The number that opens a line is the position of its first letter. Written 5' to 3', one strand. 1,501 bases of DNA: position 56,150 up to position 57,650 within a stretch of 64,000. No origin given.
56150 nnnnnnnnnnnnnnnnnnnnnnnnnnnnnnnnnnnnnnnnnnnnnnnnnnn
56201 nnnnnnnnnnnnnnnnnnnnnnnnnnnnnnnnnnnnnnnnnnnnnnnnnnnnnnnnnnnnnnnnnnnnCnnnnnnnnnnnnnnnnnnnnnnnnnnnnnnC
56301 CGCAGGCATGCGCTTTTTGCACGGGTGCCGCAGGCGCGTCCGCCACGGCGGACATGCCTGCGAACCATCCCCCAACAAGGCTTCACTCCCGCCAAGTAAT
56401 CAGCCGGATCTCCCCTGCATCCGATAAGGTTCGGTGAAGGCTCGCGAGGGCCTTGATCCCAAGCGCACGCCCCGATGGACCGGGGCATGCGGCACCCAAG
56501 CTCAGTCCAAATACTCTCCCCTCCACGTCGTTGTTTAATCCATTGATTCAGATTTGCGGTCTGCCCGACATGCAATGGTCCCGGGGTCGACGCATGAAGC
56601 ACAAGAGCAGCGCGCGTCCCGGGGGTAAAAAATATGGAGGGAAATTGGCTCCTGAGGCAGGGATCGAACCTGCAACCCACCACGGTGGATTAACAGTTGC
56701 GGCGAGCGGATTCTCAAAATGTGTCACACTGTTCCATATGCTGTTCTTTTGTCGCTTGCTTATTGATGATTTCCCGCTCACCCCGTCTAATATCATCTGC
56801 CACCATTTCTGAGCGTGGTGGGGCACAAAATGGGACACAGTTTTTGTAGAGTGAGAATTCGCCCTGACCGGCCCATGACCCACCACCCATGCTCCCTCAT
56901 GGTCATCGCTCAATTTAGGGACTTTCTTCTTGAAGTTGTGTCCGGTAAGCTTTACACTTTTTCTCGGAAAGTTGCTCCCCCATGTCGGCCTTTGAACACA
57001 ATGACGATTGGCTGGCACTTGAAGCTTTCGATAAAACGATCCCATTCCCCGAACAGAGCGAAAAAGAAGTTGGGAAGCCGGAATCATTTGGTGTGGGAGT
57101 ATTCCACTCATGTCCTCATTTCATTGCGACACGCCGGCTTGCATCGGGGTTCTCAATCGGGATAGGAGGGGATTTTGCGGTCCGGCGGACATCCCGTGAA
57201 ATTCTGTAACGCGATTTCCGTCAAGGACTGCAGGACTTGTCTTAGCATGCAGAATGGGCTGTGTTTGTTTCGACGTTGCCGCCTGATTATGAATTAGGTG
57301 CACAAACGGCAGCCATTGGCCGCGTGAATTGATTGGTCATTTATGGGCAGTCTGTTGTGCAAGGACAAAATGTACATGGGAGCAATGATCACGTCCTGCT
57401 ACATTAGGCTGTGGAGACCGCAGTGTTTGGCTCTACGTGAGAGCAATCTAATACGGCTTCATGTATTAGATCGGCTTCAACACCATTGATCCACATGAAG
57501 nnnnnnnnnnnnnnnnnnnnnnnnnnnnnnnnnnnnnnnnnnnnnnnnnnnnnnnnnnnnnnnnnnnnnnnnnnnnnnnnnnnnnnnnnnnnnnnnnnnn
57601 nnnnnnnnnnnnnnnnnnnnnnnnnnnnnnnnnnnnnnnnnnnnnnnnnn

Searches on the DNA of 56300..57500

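Call 51: search_rna_families(source=window, start=56300, end=57500, threshold=evalue, max_evalue=1, show_alignments=2)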
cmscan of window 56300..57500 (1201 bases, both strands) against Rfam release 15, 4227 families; matches with E-value up to 1: 1.
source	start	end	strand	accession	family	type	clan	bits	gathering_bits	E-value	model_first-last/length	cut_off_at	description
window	57051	57112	+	RF01306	sR52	Gene; snRNA; snoRNA; CD-box;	-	17.7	50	0.6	1-60/60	no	Small nucleolar RNA sR52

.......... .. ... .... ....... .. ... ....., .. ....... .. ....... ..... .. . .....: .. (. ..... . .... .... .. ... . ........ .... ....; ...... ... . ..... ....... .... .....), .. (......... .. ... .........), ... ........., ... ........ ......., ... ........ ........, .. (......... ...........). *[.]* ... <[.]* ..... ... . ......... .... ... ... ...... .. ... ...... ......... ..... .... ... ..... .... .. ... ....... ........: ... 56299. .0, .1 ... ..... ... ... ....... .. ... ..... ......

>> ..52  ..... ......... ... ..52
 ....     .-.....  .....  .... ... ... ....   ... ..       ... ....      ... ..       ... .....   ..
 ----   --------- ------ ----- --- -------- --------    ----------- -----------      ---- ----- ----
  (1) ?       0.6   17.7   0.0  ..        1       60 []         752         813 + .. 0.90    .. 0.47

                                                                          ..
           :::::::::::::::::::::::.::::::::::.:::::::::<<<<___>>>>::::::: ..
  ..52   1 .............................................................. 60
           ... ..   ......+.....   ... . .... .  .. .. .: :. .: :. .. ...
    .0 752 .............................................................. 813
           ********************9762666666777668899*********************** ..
